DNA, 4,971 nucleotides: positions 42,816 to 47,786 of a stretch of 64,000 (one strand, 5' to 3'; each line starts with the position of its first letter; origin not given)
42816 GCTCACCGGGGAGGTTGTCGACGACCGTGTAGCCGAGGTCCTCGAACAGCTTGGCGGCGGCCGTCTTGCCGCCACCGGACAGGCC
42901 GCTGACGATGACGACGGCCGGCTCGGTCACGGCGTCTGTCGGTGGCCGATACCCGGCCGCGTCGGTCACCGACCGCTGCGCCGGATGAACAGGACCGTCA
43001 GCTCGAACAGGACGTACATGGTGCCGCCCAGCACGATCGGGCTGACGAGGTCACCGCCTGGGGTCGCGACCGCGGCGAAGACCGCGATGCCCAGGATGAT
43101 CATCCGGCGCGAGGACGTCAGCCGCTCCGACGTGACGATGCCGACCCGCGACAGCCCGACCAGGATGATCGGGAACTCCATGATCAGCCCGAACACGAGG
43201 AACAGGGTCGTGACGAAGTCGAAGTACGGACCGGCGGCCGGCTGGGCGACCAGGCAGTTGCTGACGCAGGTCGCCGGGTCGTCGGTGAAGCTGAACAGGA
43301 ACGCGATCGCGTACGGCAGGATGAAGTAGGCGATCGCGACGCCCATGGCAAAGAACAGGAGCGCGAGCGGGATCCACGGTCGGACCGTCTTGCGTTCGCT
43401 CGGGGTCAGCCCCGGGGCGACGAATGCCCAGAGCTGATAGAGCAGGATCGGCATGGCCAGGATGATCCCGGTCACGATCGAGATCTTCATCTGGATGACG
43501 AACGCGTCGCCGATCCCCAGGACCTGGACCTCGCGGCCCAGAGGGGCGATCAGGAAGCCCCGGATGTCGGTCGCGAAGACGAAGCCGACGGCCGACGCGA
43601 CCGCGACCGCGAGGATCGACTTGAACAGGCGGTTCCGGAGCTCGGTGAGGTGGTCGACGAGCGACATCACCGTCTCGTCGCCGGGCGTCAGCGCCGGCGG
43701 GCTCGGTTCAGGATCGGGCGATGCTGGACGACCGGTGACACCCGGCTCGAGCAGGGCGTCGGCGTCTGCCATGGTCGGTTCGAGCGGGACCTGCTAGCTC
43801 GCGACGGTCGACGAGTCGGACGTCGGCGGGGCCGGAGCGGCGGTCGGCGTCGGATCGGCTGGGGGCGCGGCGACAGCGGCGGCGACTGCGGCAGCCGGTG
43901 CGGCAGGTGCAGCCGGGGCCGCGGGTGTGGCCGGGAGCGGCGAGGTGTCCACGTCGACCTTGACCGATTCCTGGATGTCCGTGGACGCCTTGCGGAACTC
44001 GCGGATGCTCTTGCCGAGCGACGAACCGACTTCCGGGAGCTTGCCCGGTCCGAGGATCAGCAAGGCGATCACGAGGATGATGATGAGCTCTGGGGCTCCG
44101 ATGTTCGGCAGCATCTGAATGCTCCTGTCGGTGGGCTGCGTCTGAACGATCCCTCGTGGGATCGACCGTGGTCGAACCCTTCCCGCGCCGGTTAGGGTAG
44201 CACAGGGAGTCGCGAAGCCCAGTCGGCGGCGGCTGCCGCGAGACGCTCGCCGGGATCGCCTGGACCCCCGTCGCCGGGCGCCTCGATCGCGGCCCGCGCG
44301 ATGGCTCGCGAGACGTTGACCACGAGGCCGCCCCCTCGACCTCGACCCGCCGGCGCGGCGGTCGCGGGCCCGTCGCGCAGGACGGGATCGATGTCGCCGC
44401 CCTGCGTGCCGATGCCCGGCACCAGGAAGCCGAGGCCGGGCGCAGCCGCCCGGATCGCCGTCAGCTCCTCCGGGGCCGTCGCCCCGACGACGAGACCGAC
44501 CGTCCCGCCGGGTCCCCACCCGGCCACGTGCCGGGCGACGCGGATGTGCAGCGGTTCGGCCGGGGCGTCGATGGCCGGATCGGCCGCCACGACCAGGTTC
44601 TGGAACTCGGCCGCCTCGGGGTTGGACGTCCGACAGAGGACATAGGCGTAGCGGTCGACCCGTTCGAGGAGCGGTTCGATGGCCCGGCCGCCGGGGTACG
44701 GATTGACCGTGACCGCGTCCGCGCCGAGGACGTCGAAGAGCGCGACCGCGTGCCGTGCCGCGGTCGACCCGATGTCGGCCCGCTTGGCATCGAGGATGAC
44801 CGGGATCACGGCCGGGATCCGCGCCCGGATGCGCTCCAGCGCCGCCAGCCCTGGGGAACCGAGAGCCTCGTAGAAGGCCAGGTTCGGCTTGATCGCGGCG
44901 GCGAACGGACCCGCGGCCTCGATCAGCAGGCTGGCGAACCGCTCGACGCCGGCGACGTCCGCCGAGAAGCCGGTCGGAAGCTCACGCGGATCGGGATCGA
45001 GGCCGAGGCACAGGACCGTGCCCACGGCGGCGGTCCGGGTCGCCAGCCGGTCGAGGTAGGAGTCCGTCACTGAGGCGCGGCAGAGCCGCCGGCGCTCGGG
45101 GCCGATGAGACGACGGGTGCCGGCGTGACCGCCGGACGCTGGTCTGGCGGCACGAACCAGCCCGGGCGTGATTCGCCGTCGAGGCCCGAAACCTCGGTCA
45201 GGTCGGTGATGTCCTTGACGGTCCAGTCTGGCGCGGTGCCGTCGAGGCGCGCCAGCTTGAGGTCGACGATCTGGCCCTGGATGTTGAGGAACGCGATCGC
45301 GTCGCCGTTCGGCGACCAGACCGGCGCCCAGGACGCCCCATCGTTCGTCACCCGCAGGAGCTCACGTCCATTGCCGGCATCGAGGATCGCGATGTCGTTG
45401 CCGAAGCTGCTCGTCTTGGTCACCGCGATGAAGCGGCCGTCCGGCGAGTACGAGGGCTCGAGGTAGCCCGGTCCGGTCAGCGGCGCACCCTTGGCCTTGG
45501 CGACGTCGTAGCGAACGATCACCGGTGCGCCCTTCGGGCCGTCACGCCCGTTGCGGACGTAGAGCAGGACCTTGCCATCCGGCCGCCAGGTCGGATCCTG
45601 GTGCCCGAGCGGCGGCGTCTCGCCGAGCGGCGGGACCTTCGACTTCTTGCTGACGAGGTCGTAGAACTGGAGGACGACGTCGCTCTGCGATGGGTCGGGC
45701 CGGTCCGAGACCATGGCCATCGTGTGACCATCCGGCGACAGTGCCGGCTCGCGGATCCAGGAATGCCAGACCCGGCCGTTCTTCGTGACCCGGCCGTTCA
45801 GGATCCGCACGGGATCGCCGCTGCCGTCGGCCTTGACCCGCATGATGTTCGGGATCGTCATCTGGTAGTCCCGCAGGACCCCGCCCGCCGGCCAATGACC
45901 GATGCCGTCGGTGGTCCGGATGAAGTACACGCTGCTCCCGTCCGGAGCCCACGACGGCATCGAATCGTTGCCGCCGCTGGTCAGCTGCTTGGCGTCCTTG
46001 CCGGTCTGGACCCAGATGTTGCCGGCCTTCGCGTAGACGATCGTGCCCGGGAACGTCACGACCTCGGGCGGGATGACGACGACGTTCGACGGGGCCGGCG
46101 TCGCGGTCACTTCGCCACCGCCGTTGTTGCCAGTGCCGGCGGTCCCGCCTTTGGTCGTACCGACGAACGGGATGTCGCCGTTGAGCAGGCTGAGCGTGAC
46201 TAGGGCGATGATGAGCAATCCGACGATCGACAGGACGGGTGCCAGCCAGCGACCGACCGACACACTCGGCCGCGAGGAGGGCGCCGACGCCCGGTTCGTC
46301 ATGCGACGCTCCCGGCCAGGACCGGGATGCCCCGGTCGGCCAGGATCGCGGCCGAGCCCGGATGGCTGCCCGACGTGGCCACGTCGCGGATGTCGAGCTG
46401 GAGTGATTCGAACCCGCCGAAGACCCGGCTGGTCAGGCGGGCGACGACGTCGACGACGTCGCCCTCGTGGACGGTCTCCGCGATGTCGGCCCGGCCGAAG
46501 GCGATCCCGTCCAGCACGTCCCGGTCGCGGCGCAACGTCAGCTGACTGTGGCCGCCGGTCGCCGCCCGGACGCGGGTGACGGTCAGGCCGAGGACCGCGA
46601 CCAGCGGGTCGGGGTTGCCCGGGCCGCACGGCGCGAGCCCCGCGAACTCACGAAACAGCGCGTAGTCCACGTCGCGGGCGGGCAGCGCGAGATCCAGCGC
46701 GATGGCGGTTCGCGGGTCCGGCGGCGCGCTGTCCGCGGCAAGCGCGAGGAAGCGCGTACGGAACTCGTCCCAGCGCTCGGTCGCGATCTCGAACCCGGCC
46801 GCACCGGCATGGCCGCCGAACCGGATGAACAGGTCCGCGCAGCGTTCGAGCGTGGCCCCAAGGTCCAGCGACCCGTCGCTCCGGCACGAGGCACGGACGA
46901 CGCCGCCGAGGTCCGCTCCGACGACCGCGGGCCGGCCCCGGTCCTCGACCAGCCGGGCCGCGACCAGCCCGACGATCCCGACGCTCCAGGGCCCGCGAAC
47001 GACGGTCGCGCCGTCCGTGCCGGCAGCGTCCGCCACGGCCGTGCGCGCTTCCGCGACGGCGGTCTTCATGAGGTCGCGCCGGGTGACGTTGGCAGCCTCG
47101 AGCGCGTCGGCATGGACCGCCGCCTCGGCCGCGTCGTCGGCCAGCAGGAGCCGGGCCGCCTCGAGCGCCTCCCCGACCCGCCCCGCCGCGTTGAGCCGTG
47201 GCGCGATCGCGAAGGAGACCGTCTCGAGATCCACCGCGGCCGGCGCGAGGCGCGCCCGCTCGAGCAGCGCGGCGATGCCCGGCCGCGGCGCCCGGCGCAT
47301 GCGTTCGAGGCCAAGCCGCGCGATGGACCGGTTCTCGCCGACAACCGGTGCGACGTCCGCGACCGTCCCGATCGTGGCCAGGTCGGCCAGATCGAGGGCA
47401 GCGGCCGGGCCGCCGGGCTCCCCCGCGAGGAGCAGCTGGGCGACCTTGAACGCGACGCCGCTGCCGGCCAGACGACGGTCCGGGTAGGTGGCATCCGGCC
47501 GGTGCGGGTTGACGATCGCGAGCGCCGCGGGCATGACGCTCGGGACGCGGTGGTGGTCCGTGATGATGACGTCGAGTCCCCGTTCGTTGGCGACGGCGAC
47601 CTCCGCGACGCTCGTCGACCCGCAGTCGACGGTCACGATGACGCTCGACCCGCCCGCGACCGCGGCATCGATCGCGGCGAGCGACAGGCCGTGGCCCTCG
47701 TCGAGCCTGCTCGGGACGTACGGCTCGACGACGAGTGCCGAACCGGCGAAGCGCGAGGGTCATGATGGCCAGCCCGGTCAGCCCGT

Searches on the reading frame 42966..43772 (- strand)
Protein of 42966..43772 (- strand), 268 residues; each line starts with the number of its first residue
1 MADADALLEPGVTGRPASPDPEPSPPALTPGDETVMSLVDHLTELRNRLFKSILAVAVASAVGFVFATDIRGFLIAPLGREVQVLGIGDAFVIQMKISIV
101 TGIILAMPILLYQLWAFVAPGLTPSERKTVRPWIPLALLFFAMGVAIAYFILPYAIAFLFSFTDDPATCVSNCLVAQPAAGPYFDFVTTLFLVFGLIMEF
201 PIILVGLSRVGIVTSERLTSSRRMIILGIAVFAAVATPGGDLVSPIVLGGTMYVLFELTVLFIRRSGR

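Call 74: search_protein_families(library=ncbifam, proteins=[window:42966-43772:-], max_evalue=1e-8)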
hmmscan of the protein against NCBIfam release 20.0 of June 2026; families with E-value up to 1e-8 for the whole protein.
window:42966-43772:- (268 aa): 3 families
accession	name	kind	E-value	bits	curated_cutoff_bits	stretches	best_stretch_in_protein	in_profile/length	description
TIGR00945.1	tatC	equivalog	1.6e-55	188.3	132.7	1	38-256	1-215/215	twin-arginine translocase subunit TatC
NF008174.0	PRK10921.1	equivalog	3.4e-36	125.1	432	1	35-264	6-234/258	Sec-independent protein translocase subunit TatC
TIGR01912.1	TatC-Arch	equivalog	8.2e-35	120.6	192.6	1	42-266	6-232/234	Sec-independent protein translocase TatC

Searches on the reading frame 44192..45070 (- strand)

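Call 73: search_protein_families(library=pfam, proteins=[window:44192-45070:-], max_evalue=0.00001)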
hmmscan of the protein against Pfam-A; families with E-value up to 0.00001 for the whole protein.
window:44192-45070:- (292 aa): 1 family
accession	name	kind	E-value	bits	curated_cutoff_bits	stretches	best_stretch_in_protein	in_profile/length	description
PF00215.30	OMPdecase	-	2.6e-28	99.9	27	1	19-261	2-212/221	Orotidine 5'-phosphate decarboxylase / HUMPS family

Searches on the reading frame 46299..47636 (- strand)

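Call 73: search_protein_families(library=pfam, proteins=[window:46299-47636:-], max_evalue=0.00001)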
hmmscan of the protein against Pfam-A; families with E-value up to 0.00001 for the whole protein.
window:46299-47636:- (445 aa): 3 families
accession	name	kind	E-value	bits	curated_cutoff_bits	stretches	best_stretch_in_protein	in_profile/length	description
PF17768.7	RecJ_OB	-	4.9e-19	68.8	27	1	315-418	2-107/107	RecJ OB domain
PF01368.27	DHH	-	5.1e-14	53.1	28.1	1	1-91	44-125/125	DHH family, N-terminal domain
PF02272.25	DHHA1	-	5.7e-09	36.8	25.9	1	215-297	11-97/102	DHHA1 domain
